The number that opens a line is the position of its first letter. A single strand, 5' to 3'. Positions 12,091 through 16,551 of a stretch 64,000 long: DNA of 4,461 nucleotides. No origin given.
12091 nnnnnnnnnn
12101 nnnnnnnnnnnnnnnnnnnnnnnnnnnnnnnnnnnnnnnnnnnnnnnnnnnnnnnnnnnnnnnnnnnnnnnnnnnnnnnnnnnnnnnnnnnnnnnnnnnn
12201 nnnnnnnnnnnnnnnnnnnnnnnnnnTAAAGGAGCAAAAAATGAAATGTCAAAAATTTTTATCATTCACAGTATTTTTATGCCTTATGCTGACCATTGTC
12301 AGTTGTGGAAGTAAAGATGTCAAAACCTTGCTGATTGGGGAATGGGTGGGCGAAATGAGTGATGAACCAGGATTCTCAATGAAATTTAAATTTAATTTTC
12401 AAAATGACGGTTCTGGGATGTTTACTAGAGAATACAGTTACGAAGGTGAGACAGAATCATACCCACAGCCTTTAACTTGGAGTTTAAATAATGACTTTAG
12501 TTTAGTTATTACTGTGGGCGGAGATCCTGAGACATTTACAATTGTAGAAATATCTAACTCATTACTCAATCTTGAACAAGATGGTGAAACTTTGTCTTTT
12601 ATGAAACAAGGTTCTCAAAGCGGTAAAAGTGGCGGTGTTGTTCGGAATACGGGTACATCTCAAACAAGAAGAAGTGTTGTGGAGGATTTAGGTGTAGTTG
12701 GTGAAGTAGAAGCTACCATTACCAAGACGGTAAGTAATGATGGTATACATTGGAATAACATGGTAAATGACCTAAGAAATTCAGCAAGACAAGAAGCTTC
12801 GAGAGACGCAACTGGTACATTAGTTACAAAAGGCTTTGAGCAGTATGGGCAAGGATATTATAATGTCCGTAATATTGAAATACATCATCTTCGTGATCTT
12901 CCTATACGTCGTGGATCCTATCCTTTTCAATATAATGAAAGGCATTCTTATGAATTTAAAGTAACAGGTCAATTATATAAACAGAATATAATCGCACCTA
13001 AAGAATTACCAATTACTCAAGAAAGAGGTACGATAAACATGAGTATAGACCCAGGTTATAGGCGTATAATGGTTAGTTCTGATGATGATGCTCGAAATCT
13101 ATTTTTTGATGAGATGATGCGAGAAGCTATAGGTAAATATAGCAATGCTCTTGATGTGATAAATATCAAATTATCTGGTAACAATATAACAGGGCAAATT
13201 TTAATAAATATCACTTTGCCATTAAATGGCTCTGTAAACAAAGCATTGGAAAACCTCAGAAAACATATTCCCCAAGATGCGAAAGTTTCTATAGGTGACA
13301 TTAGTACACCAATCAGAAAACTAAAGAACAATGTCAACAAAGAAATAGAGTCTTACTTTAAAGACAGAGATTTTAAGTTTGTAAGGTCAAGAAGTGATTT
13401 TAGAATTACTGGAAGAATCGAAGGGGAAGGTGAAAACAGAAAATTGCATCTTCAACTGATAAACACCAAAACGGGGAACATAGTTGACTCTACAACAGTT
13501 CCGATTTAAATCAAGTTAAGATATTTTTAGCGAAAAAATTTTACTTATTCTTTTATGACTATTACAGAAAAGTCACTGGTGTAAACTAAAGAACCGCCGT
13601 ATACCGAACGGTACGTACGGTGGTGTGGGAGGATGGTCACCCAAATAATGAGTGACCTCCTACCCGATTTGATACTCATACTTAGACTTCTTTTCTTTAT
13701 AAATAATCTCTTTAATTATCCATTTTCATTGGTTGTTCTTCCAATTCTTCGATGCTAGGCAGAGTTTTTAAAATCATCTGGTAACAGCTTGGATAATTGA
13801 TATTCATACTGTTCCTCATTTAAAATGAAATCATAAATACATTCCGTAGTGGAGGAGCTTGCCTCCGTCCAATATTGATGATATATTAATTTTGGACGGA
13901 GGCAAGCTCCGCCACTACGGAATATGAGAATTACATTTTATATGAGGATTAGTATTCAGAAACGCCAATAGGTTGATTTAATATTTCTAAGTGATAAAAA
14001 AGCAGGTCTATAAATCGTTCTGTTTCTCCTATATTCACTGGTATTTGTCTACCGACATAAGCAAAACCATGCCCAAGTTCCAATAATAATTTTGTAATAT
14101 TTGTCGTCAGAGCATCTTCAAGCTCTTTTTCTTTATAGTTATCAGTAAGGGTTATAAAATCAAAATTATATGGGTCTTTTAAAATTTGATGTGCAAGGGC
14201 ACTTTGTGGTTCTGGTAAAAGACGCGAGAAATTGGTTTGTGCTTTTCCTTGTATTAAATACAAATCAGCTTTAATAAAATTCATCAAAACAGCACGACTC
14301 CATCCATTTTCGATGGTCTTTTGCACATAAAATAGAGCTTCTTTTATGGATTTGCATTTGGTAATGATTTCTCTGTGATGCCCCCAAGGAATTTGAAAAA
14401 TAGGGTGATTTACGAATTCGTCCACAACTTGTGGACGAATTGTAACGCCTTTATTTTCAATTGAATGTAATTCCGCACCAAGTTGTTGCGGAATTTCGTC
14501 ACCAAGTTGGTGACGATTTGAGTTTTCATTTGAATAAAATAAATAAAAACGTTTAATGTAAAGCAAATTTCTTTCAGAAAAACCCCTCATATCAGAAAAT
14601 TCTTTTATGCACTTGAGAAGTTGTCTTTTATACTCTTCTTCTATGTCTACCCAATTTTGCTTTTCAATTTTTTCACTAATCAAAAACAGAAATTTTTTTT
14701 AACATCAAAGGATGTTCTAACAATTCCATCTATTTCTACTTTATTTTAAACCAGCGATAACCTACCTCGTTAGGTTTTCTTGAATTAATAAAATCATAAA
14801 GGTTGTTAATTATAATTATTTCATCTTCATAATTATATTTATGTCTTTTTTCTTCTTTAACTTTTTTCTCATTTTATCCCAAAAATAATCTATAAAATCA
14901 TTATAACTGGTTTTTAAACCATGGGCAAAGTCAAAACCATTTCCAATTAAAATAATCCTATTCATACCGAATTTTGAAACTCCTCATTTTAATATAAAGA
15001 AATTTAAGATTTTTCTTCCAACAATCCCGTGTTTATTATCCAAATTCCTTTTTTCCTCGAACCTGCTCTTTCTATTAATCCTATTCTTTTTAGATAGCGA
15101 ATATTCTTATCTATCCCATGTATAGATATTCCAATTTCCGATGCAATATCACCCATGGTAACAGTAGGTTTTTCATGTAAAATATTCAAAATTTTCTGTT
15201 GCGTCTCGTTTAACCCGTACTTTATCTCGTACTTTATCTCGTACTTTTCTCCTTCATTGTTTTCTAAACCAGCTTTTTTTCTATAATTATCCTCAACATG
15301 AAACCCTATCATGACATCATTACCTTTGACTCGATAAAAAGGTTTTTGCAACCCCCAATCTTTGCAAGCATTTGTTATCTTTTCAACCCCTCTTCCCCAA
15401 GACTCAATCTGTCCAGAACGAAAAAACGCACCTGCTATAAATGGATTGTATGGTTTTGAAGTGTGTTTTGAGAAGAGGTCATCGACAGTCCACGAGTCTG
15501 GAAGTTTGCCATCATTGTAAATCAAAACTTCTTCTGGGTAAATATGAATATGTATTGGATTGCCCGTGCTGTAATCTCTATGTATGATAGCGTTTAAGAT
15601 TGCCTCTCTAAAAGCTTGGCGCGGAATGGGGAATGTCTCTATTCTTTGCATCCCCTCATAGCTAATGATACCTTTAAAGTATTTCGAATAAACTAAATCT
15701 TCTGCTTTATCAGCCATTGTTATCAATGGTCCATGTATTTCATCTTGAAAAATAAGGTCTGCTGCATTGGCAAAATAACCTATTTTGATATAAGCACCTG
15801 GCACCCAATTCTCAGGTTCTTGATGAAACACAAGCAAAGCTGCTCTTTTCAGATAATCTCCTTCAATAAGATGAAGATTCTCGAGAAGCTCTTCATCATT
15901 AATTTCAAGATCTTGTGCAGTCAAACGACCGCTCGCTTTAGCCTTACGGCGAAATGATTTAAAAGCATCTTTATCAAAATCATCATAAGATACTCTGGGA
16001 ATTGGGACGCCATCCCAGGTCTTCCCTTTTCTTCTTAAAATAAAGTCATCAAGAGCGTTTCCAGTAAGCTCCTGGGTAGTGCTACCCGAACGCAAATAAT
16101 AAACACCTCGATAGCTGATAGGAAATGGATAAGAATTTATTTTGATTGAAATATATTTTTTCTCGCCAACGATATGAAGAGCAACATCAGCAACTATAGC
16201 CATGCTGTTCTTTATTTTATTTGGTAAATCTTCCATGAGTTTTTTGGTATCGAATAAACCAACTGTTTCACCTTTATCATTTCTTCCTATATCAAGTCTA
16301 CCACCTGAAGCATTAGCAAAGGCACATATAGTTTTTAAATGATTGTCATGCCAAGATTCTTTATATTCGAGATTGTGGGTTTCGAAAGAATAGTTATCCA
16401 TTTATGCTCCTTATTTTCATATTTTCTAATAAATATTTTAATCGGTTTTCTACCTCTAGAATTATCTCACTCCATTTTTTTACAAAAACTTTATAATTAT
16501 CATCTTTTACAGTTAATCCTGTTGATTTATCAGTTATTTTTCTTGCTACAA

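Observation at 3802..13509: Compact 11-gene cluster of TPR, Cys-rich, secreted, lipoprotein and adhesin-like proteins with no enzyme: candidate uncharacterised cell-envelope system on a mobile-looking segment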

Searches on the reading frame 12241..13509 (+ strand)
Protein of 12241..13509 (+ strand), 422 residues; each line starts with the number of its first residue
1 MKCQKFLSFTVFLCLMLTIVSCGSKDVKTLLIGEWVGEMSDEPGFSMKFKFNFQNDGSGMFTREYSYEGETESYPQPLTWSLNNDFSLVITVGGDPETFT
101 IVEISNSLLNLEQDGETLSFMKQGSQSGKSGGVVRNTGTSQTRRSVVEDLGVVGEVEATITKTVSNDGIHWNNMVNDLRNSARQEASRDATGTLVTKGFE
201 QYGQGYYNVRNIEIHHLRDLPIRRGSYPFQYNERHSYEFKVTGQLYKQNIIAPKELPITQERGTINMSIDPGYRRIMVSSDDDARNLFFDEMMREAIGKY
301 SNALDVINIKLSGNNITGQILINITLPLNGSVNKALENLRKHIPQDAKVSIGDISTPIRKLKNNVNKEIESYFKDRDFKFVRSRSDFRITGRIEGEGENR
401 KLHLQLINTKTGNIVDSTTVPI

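Call 6: search_protein_families(library=pfam, proteins=[window:12241-13509:+], max_evalue=0.1)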
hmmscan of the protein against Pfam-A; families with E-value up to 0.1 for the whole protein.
window:12241-13509:+ (422 aa): 2 families
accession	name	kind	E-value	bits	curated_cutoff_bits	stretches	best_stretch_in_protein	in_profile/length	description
PF13648.12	Lipocalin_4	-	2e-06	29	22.4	1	31-110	1-88/89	Lipocalin-like domain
PF18572.7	T6PP_N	-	0.044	14.2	25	0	317-378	20-80/99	Trehalose-6-phosphate phosphatase N-terminal helical bundle domain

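Call 8: search_protein_families(library=padloc, proteins=[window:12241-13509:+], max_evalue=0.1)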
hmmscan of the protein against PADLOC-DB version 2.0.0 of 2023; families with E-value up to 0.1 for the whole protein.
window:12241-13509:+ (422 aa): 0 families

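Call 9: search_protein_families(library=phrogs, proteins=[window:12241-13509:+], max_evalue=0.1)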
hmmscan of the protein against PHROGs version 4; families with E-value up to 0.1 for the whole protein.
window:12241-13509:+ (422 aa): 0 families

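Call 52: search_protein_representatives(protein=window:12241-13509:+)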
Query: 422 residues. Proteins with E-value up to 0.001 (for the whole library): 22; up to 1e-10: 7; up to 1e-30: 4. The best 22 are listed.
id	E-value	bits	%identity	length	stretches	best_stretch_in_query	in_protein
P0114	2.8e-281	948.9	100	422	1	1-422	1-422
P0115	2.0e-48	182.1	50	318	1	193-421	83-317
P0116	5.1e-40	154.4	69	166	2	329-421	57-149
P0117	3.3e-39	151.7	52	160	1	283-419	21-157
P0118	7.8e-29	117.6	44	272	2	323-419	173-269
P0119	6.0e-24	101.5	38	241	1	97-321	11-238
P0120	1.2e-15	74.1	36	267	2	325-422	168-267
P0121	1.0e-08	51.3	32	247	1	325-422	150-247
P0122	1.4e-07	47.6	28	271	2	30-126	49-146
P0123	9.8e-07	44.8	34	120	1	7-122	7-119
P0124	1.5e-06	44.2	71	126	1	380-420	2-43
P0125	2.3e-06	43.6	38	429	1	11-138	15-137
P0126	4.3e-05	39.4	34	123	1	11-120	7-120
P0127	1.2e-04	37.9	29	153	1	12-122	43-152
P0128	1.3e-04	37.8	33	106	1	19-118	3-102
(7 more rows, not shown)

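Call 53: find_encoding_contigs(protein=P0115, flank=10000, max_places=4)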
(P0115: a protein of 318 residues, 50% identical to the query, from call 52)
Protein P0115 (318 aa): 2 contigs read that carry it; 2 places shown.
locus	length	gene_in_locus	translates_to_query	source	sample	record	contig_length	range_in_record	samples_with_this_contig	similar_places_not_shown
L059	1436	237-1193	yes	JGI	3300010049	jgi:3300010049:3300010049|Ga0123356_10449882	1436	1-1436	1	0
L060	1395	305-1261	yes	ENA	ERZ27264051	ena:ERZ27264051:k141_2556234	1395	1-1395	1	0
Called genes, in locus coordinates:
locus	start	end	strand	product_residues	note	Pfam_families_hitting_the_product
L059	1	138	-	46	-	?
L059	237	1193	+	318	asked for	-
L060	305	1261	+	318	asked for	-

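Call 55: find_encoding_contigs(protein=P0118, flank=10000, max_places=4)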
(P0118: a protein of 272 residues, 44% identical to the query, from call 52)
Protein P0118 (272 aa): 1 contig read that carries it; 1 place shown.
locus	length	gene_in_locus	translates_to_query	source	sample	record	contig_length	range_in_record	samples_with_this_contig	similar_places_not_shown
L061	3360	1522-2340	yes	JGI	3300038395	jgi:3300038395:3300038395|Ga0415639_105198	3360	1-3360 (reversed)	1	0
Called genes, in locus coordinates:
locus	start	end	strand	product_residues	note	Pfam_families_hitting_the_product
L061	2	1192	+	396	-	?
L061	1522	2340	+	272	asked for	-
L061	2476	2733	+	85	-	-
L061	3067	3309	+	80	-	PF02026:RyR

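Call 56: find_encoding_contigs(protein=P0121, flank=10000, max_places=4)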
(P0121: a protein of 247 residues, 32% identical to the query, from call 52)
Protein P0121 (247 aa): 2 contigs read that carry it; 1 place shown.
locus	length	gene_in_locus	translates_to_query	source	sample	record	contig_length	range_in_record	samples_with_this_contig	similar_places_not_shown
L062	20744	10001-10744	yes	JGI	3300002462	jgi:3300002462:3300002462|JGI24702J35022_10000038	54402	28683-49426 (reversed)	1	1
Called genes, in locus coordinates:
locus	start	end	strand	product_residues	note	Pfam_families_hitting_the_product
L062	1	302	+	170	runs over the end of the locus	PF03449:GreA_GreB_N, PF01272:GreA_GreB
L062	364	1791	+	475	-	PF02127:Peptidase_M18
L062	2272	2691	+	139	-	-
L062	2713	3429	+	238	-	-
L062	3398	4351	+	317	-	PF01555:N6_N4_Mtase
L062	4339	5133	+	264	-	PF13181:TPR_8 (faint), PF13424:TPR_12 (faint), PF13428:TPR_14 (faint), PF13432:TPR_16 (weak), PF13525:YfiO (faint), PF00515:TPR_1 (faint), PF07719:TPR_2 (weak), PF13174:TPR_6 (weak), +1 more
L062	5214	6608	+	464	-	PF02646:RmuC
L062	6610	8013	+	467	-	-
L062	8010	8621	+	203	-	PF13036:LpoB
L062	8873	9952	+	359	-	-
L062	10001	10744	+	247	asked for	-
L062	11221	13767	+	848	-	-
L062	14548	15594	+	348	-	-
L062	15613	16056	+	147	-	-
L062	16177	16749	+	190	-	-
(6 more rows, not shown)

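Call 85: search_protein_families(library=pfam, proteins=[L063:448-1347:+, L063:1409-1984:+], max_evalue=0.01)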
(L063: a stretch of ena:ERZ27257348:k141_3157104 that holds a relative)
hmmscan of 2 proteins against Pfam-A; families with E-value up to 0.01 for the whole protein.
L063:448-1347:+ (299 aa): 4 families
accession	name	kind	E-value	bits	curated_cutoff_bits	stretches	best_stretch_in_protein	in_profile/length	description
PF13540.12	RCC1_2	-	2.7e-35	119.7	22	4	74-102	1-29/30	Regulator of chromosome condensation (RCC1) repeat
PF25390.1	WD40_RLD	-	4.1e-21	76.2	150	1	31-250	34-273/363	RCC1-like domain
PF00415.24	RCC1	-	0.00014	22.8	21.7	0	111-124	36-49/50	Regulator of chromosome condensation (RCC1) repeat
PF09048.16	Cro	-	0.0062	16.9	32.7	0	115-133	33-51/59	Cro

L063:1409-1984:+ (192 aa): 1 family
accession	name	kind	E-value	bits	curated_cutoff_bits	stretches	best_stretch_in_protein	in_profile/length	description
PF10112.14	Halogen_Hydrol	-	0.0052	17.2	29.8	0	49-154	2-97/191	5-bromo-4-chloroindolyl phosphate hydrolysis protein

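Call 86: search_protein_families(library=ncbifam, proteins=[window:12241-13509:+], max_evalue=0.01)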
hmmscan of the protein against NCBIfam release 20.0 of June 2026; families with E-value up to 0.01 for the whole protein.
window:12241-13509:+ (422 aa): 0 families

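Call 96: search_protein_families(library=padloc, proteins=[L063:448-1347:+], max_evalue=0.001)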
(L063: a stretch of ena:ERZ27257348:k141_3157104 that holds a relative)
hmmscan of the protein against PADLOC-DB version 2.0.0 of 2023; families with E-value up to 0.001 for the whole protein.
L063:448-1347:+ (299 aa): 0 families

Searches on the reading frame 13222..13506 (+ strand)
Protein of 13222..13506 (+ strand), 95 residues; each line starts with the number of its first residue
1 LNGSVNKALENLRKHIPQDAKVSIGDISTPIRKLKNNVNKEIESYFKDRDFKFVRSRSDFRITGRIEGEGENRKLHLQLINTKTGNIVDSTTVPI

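Call 84: search_protein_families(library=pfam, alignment_id=A4, max_evalue=1)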
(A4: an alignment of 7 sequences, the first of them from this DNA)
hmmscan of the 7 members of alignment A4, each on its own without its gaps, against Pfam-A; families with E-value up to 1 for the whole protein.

A. member 1, seq(95 aa): 1 family
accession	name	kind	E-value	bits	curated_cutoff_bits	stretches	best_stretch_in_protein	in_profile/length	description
PF00010.31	HLH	-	0.06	13.6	20.7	1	4-27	15-41/53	Helix-loop-helix DNA-binding domain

B. families by the number of members that match (of 7 scanned): 8 families
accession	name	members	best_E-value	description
PF00010.31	HLH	2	0.06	Helix-loop-helix DNA-binding domain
PF08181.16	DegQ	1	0.018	DegQ (SacQ) family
PF18575.6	HAMP_N3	1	0.052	HAMP N-terminal domain 3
PF17774.7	YlmH_RBD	1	0.068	Putative RNA-binding domain in YlmH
PF23315.1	PEX6_4th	1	0.12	PEX6 fourth domain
PF04163.17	Tht1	1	0.17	Tht1-like nuclear fusion protein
PF06160.17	EzrA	1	0.17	Septation ring formation regulator, EzrA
PF21369.3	STL11_N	1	0.19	STL11, N-terminal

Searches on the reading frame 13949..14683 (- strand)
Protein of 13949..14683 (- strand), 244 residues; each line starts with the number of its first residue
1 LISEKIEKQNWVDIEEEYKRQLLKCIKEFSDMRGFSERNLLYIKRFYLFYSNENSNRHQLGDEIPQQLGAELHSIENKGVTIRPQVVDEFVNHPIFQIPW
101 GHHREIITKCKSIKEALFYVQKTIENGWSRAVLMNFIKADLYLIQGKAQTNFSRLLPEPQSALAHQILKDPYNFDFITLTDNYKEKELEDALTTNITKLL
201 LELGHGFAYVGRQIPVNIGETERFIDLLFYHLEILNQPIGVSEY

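Call 6: search_protein_families(library=pfam, proteins=[window:13949-14683:-], max_evalue=0.1)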
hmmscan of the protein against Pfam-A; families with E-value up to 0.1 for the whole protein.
window:13949-14683:- (244 aa): 2 families
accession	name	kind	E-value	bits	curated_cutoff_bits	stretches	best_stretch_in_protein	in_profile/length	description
PF06250.17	YhcG_C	-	4.7e-25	88.7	32.5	1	166-234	2-70/157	YhcG PDDEXK nuclease domain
PF17761.7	DUF1016_N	-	2.7e-19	70.1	32.8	1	15-142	45-135/137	DUF1016 N-terminal domain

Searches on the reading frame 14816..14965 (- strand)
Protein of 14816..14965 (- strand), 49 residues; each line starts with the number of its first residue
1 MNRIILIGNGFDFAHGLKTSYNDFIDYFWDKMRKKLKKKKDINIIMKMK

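Call 85: search_protein_families(library=pfam, proteins=[window:14816-14965:-], max_evalue=0.01)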
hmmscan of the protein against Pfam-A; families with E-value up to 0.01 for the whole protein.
window:14816-14965:- (49 aa): 1 family
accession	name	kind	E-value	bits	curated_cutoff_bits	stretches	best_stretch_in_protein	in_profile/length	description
PF14253.11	AbiH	-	4e-11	43.9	30.9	1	4-36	1-33/260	Bacteriophage abortive infection AbiH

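Call 86: search_protein_families(library=ncbifam, proteins=[window:14816-14965:-], max_evalue=0.01)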
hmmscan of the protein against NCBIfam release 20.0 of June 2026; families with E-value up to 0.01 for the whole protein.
window:14816-14965:- (49 aa): 0 families

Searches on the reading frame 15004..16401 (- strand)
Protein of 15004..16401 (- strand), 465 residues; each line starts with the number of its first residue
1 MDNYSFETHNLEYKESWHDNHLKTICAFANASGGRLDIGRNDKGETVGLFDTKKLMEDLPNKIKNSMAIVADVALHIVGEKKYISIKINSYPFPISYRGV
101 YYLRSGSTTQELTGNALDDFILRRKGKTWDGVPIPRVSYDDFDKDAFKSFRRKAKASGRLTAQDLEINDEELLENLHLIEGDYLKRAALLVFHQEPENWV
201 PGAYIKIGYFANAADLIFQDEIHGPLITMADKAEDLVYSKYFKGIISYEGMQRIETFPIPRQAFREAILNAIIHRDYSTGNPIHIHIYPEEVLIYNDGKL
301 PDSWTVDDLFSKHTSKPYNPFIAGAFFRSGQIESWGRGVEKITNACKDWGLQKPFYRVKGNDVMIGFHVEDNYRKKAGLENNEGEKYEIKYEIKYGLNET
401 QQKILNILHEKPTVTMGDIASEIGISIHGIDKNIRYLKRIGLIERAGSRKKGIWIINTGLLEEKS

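Call 6: search_protein_families(library=pfam, proteins=[window:15004-16401:-], max_evalue=0.1)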
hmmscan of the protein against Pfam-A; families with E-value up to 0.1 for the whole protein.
window:15004-16401:- (465 aa): 11 families
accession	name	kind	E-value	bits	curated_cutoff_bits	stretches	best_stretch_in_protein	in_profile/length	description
PF13749.12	HATPase_c_4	-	1.2e-18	67.3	26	1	280-365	1-87/89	Putative ATP-dependent DNA helicase recG C-terminal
PF04326.19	SLFN_AlbA_2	-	1.2e-13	52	25.3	1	7-112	1-117/118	Schlafen, AlbA_2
PF13412.12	HTH_24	-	6.6e-07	29.2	21.9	1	397-444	1-48/48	Winged helix-turn-helix DNA-binding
PF08279.18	HTH_11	-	0.00018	21.8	25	1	401-442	2-45/55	HTH domain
PF12802.13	MarR_2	-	0.00029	21.4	27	1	395-450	1-57/61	MarR family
PF01047.28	MarR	-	0.00056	20.2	24.6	1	397-445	1-49/59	MarR family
PF12840.13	HTH_20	-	0.00073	19.9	27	1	398-444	3-49/51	Helix-turn-helix domain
PF01978.25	TrmB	-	0.00084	19.6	25.6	1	394-450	3-59/68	Sugar-specific transcriptional regulator TrmB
PF13545.12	HTH_Crp_2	-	0.0034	17.7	27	1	413-463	22-69/70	Crp-like helix-turn-helix domain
PF25212.1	HVO_A0114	-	0.015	15.5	27.6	1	397-449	20-72/84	HVO_A0114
PF05491.19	RuvB_C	-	0.023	15.1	24.7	1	394-446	1-57/72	RuvB C-terminal winged helix domain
